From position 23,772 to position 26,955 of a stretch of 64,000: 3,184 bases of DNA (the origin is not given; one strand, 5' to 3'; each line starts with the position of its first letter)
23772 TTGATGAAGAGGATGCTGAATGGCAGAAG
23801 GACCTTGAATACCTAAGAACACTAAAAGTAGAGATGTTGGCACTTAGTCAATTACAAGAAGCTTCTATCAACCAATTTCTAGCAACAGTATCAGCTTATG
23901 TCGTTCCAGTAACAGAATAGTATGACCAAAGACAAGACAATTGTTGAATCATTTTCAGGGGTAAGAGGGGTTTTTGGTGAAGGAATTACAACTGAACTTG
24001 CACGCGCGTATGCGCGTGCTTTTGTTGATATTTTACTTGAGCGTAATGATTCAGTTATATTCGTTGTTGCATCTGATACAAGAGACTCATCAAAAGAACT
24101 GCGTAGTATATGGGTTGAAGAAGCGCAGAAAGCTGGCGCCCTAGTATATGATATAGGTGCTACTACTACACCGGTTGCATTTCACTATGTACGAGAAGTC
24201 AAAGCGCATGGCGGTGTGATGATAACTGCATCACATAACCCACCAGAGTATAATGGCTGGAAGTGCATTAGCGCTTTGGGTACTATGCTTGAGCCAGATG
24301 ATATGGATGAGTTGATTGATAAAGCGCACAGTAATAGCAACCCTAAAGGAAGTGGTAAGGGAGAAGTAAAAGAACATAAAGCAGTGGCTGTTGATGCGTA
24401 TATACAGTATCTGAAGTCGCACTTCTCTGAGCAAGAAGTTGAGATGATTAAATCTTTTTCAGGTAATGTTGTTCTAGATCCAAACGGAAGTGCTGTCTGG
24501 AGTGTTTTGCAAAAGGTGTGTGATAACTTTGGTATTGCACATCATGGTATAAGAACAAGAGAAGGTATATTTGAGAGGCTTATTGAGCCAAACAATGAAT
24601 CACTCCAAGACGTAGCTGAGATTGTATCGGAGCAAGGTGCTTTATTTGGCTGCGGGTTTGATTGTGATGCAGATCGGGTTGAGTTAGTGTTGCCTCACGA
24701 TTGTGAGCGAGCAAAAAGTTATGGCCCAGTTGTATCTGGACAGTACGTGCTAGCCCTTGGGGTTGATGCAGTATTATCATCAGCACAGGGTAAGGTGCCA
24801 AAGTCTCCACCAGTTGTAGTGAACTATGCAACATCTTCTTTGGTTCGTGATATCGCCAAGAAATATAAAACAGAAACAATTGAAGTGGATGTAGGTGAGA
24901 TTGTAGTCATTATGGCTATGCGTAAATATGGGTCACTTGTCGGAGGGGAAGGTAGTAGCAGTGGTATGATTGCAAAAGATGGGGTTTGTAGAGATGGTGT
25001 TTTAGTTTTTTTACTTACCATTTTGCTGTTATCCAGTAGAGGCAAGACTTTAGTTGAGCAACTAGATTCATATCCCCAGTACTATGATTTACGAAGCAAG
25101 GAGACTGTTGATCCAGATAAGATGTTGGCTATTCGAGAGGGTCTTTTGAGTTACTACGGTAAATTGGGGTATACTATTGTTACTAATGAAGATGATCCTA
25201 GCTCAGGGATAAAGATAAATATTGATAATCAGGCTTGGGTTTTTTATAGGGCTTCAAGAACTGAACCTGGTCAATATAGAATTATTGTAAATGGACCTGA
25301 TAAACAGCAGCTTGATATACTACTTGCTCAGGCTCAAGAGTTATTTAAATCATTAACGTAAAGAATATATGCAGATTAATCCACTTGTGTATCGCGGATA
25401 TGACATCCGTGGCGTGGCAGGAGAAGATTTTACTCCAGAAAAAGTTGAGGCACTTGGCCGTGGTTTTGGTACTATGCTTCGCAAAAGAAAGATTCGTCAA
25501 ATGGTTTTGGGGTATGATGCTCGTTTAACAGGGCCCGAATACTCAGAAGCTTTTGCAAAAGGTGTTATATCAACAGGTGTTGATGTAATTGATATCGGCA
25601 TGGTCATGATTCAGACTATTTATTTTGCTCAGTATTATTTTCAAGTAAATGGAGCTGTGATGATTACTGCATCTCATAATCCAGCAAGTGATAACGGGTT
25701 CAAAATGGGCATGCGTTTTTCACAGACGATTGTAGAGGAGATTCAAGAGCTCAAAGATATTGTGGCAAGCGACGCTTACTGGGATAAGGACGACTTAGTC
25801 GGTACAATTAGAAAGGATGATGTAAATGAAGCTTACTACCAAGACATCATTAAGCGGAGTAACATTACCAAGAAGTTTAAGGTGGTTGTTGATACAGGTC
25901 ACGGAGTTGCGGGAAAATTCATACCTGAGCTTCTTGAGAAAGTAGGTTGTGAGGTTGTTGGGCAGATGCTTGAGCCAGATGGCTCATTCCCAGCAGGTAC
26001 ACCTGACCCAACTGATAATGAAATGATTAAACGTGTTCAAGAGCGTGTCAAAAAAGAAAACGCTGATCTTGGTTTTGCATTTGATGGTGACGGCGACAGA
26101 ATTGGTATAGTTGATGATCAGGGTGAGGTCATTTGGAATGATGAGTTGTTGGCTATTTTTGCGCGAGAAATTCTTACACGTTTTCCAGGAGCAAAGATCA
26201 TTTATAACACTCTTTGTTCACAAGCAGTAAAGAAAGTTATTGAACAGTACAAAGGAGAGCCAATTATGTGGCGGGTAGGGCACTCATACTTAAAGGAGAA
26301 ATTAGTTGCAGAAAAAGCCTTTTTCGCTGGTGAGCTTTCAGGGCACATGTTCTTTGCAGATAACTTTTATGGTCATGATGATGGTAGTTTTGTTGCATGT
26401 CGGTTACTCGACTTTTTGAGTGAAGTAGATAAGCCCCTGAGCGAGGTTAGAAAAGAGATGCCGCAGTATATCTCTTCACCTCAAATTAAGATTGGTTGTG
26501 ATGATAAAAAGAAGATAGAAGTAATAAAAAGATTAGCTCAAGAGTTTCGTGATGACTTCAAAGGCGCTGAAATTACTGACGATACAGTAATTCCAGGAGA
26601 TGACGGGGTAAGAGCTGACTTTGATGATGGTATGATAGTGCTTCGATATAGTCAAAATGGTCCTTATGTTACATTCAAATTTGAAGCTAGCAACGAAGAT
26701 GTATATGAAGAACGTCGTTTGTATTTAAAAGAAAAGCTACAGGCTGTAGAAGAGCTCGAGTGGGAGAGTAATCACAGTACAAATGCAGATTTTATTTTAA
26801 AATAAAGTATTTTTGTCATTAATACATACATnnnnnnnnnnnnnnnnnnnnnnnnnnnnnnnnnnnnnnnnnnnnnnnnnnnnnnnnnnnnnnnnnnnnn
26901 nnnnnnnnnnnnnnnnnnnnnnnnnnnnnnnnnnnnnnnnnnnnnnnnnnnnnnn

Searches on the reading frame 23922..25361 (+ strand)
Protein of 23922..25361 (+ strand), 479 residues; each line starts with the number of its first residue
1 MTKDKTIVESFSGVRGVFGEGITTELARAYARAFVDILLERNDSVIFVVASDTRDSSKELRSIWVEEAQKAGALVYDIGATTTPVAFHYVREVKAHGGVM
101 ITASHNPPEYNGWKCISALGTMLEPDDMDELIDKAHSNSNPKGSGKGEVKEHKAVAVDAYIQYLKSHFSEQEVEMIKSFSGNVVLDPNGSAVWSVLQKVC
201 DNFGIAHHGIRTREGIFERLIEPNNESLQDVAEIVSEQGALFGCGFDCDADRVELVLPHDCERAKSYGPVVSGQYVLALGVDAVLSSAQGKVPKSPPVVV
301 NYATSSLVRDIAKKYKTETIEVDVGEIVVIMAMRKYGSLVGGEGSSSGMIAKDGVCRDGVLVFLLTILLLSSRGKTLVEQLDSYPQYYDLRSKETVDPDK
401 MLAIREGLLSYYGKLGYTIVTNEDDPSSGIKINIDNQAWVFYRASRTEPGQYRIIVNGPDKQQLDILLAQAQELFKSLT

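Call 56: search_protein_families(library=pfam, proteins=[window:23922-25361:+], max_evalue=0.00001)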
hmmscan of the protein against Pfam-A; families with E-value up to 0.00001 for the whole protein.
window:23922-25361:+ (479 aa): 3 families
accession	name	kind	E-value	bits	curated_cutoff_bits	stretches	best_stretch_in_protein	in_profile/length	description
PF02878.22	PGM_PMM_I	-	4.7e-31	107.8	22.5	1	12-139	7-135/138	Phosphoglucomutase/phosphomannomutase, alpha/beta/alpha domain I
PF02880.22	PGM_PMM_III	-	4.5e-16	59.4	20.7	1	273-387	2-115/115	Phosphoglucomutase/phosphomannomutase, alpha/beta/alpha domain III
PF02879.22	PGM_PMM_II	-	1.1e-08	36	29.3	1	158-256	1-99/103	Phosphoglucomutase/phosphomannomutase, alpha/beta/alpha domain II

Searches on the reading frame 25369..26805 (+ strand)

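Call 56: search_protein_families(library=pfam, proteins=[window:25369-26805:+], max_evalue=0.00001)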
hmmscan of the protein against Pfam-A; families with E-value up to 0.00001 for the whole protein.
window:25369-26805:+ (478 aa): 3 families
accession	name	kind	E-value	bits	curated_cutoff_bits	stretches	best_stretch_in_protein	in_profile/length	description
PF02878.22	PGM_PMM_I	-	5.1e-32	110.9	22.5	1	9-134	5-133/138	Phosphoglucomutase/phosphomannomutase, alpha/beta/alpha domain I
PF02879.22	PGM_PMM_II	-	6.7e-30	104.1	29.3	1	158-252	5-103/103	Phosphoglucomutase/phosphomannomutase, alpha/beta/alpha domain II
PF02880.22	PGM_PMM_III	-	5.9e-22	78.4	20.7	1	257-366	2-114/115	Phosphoglucomutase/phosphomannomutase, alpha/beta/alpha domain III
